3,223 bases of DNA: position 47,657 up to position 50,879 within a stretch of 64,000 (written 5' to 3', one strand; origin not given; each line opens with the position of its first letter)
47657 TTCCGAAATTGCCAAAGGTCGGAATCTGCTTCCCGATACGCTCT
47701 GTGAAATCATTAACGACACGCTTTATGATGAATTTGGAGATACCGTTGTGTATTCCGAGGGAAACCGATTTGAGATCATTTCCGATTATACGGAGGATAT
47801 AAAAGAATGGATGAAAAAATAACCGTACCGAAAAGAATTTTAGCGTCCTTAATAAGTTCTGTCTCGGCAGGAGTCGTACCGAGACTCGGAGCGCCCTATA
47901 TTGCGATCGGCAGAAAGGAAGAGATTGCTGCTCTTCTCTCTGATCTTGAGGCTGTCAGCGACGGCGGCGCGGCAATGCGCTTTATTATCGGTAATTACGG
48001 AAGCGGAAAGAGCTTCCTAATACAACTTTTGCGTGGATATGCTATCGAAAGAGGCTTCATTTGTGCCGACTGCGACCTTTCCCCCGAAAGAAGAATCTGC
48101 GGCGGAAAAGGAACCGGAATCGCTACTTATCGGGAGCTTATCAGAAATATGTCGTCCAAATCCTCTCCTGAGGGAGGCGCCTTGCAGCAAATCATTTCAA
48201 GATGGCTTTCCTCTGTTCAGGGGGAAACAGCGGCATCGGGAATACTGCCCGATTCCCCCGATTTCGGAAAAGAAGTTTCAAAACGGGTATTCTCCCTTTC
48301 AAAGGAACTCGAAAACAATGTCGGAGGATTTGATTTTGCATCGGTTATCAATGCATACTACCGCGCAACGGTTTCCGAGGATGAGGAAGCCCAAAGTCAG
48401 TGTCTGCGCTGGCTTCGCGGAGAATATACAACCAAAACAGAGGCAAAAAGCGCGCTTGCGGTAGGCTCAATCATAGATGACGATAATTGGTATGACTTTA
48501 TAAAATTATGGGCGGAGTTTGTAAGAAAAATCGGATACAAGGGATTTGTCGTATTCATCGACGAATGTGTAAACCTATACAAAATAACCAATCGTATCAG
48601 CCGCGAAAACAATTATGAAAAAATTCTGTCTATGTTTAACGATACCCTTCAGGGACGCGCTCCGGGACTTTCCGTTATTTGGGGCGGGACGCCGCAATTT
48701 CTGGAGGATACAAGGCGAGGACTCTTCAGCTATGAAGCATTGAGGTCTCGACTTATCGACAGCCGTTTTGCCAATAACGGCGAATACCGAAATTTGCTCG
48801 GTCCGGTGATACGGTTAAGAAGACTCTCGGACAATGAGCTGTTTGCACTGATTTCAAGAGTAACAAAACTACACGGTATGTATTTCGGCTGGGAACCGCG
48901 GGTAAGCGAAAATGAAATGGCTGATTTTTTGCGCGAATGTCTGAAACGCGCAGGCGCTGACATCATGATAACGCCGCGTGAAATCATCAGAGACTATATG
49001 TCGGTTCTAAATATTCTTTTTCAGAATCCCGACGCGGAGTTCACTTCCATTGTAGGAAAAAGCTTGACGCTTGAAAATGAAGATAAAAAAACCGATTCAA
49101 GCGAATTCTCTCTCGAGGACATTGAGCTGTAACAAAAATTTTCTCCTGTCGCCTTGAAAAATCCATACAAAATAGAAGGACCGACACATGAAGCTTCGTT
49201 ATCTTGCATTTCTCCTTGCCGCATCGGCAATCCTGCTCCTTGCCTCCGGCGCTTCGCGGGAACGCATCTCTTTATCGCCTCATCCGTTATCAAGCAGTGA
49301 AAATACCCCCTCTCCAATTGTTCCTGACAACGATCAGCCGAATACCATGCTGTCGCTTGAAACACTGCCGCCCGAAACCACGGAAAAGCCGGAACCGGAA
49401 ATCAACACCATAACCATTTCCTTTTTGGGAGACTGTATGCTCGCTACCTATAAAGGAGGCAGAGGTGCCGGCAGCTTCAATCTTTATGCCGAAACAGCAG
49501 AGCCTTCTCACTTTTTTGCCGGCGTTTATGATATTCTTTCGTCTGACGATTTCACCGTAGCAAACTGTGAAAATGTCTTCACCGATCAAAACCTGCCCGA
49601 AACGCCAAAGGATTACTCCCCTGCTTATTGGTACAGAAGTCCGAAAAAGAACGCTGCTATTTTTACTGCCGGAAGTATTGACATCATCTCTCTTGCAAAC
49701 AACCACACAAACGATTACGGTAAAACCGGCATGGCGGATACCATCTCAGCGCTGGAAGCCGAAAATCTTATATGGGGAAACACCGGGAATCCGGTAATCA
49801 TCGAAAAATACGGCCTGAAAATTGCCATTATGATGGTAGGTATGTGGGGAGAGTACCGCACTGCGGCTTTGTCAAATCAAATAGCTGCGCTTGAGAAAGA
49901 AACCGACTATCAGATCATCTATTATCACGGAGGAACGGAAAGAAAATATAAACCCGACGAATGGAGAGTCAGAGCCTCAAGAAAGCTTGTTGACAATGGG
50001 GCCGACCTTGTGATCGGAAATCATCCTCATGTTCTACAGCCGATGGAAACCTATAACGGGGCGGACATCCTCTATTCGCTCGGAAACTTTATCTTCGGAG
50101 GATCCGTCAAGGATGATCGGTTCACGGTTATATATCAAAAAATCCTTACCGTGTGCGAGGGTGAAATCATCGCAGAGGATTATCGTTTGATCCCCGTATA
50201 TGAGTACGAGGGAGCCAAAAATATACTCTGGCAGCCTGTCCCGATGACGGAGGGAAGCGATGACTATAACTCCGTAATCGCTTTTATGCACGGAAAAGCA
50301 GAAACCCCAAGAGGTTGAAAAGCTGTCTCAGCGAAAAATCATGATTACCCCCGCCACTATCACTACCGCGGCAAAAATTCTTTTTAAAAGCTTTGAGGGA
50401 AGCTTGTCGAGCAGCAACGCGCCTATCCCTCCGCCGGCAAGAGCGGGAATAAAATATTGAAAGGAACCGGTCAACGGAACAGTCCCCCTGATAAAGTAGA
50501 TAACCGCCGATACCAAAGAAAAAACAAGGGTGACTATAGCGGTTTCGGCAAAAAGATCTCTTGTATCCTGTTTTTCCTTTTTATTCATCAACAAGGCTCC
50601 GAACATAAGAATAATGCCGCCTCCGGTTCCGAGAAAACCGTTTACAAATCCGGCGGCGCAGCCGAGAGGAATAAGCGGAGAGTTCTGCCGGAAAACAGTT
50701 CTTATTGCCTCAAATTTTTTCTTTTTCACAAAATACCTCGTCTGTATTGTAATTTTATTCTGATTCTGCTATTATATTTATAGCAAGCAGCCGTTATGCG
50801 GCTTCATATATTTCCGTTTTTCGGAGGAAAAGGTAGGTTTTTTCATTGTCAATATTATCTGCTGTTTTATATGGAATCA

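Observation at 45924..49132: TerB-N/TerB-C protein plus DUF2791/BrxD-like ATPase: a two-gene candidate defence or stress module lacking its usual helicase partner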

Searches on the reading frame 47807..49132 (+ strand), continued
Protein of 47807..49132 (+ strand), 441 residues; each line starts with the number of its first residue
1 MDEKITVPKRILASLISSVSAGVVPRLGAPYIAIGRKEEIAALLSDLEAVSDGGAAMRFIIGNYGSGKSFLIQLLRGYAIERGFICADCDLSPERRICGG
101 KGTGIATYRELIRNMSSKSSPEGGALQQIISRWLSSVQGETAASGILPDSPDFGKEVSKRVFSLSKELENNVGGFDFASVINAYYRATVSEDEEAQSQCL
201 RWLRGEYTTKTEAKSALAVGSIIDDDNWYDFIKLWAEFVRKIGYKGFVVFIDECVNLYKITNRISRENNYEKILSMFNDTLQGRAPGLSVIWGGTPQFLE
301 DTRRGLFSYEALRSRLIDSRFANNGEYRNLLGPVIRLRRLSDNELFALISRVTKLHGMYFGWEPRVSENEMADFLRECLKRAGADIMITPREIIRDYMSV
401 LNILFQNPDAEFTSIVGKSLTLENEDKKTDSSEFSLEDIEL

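Call 84: search_dna_similar(query=window:47807-49129:+, collection=plasmids, mode=protein, max_rows=15)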
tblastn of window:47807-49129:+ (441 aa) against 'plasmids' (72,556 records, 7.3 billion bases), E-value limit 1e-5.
Records with a match: 697; places in all: 702; records where one place covers at least 80% of the query: 690.
Best place of each record, by identity: <60% 697.
By first word of the organism name: Klebsiella 449; Salmonella 144; Escherichia 14; Sulfitobacter 7; Phaeobacter 5; Bradyrhizobium 4; Raoultella 4; Azospirillum 4; Paracoccus 3; Mesorhizobium 3; and 49 more.
By predicted mobility (MOB-suite, as given by PLSDB): conjugative 542; non-mobilizable 110; mobilizable 45.
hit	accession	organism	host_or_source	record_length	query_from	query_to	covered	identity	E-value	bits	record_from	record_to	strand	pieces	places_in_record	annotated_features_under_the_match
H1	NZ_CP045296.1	Paenibacillus cellulositrophicus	cell culture,Thai soil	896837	4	441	99%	49.2%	4e-149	476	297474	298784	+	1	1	ATP-binding protein | DEAD/DEAH box helicase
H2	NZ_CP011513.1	Paenibacillus peoriae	cell culture,soil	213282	7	436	98%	49.4%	5e-144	461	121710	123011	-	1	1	ATP-binding protein | DEAD/DEAH box helicase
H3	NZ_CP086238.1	Clostridium estertheticum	single colony,bovine feces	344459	7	417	93%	49.3%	2e-135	436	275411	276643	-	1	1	ATP-binding protein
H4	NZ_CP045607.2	Bacillus cereus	Whole organism,soil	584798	5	408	92%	44.4%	6e-116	380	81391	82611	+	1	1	ATP-binding protein | TerB N-terminal domain-containing protein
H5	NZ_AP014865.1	Bacillus thuringiensis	-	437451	3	408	92%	43.9%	2e-115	379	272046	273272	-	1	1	ATP-binding protein | TerB N-terminal domain-containing protein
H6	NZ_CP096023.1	Halocatena salina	cell culture,sediment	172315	3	441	100%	40.0%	7e-100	334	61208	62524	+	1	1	ATP-binding protein | DEAD/DEAH box helicase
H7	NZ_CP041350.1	Komagataeibacter xylinus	Ziziphus mauritiana Lam,cell ...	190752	14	419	92%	43.1%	3e-99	332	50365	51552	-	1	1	ATP-binding protein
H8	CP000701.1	Rhizorhabdus wittichii RW1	-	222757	1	438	99%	39.7%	6e-97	325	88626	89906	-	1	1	hypothetical protein | DEAD/DEAH box helicase domain protein | protein of unknown function DUF805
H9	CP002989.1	halophilic archaeon DL31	-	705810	3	435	98%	40.0%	7e-101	337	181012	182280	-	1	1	hypothetical protein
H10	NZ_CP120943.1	Aeromonas caviae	Homo sapiens,urine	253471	14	441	97%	40.4%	9e-100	333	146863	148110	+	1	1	ATP-binding protein | DEAD/DEAH box helicase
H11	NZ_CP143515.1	Aeromonas hydrophila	Homo sapiens,abdominal fluid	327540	14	441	97%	40.4%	1e-99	333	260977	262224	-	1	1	ATP-binding protein | DEAD/DEAH box helicase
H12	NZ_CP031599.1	Roseovarius indicus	pure culture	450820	15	433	95%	41.3%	8e-96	322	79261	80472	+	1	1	ATP-binding protein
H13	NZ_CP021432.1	Yoonia vestfoldensis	Skeletonema marinoi strain RO5AC,Cell ...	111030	14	433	95%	41.2%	9e-97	325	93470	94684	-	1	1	ATP-binding protein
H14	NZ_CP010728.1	Phaeobacter inhibens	cell culture,clam larvae aquaculture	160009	14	433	95%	41.2%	9e-97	325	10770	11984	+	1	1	ATP-binding protein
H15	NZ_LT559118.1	Nonomuraea gerenzanensis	-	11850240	14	416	91%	42.6%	6e-102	340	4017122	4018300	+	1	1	none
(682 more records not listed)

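Call 85: search_dna_similar(query=window:47807-49129:+, collection=phages, mode=protein, max_rows=10)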
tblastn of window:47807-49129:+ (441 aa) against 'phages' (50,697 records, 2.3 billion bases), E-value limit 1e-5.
No match.

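Call 87: get_annotated_region(hit=H3, flank=6000)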
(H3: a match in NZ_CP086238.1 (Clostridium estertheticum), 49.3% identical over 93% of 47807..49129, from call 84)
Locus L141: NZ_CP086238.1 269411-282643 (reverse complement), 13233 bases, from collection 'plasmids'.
description: Clostridium estertheticum strain CF002 plasmid pCF002-344, complete sequence
organism: Clostridium estertheticum (NCBI taxid 238834)
taxonomy: Bacteria; Bacillota; Clostridia; Eubacteriales; Clostridiaceae; Clostridium; Clostridium estertheticum
host: -; source: single colony,bovine feces; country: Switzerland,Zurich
typing (MOB-suite, as given by PLSDB): non-mobilizable
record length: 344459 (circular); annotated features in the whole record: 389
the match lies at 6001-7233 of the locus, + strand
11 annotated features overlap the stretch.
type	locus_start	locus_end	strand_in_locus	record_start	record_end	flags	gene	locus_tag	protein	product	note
CDS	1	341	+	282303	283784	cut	-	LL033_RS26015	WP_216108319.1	amino acid adenylation domain-containing protein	-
CDS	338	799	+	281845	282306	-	-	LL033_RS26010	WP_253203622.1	GNAT family N-acetyltransferase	-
CDS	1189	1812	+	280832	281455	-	-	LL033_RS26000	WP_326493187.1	MFS transporter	GO:0055085 - transmembrane transport [Evidence IEA]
CDS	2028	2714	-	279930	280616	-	-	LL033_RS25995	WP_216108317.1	alpha/beta hydrolase-fold protein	-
CDS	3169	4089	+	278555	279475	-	-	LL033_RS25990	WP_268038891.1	relaxase/mobilization nuclease domain-containing protein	-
CDS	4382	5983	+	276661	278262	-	-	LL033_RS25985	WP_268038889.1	TerB N-terminal domain-containing protein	-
CDS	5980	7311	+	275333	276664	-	-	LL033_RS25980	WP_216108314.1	ATP-binding protein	-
CDS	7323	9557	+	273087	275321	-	-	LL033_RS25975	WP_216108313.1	DEAD/DEAH box helicase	-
CDS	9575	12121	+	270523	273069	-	-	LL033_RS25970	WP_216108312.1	ATP-binding cassette domain-containing protein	-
CDS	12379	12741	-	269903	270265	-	-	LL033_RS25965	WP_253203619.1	IS110 family transposase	-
CDS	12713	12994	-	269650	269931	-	-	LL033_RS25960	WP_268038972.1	transposase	GO:0006313 - DNA transposition [Evidence IEA]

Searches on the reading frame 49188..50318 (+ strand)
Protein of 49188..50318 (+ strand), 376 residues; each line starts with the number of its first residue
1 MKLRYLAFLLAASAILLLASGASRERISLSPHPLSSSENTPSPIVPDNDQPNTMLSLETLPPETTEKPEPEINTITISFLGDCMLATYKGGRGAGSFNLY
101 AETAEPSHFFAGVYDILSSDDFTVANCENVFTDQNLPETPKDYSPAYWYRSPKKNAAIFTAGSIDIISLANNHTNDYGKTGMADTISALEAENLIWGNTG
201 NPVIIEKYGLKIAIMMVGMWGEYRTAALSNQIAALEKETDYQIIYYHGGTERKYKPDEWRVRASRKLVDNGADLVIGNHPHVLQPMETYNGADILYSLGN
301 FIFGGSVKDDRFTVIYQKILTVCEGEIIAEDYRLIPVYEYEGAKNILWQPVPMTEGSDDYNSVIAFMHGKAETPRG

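Call 3: search_protein_families(library=pfam, proteins=[window:49188-50318:+], max_evalue=0.01)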
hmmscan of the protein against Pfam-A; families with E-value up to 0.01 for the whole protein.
window:49188-50318:+ (376 aa): 1 family
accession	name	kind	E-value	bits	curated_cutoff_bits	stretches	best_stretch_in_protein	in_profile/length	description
PF09587.15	PGA_cap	-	4.5e-49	167.7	27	1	76-304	1-254/255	Bacterial capsule synthesis protein PGA_cap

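Call 4: search_protein_families(library=padloc, proteins=[window:49188-50318:+], max_evalue=0.01)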
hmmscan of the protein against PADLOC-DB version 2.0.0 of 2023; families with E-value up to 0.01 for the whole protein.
window:49188-50318:+ (376 aa): 0 families

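Call 5: search_protein_families(library=ncbifam, proteins=[window:49188-50318:+], max_evalue=0.01)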
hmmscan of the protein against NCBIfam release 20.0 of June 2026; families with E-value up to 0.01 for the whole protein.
window:49188-50318:+ (376 aa): 1 family
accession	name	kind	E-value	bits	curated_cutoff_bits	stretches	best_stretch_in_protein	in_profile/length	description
NF038314.1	epimerase_MslH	equivalog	1.3e-13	50.1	700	2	246-302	260-316/439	lasso peptide C-terminal Trp epimerase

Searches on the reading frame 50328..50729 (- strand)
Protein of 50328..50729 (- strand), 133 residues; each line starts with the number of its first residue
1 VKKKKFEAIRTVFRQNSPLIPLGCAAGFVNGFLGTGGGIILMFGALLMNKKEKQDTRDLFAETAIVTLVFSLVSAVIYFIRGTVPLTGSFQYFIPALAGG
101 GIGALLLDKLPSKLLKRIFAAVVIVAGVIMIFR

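Call 82: search_protein_families(library=pfam, proteins=[window:50328-50729:-], max_evalue=0.001)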
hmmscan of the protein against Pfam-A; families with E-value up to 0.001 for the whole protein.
window:50328-50729:- (133 aa): 1 family
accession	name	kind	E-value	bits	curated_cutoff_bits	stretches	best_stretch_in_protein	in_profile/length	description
PF01925.25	TauE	-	2.1e-17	64.1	32.6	1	15-130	124-237/237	Sulfite exporter TauE/SafE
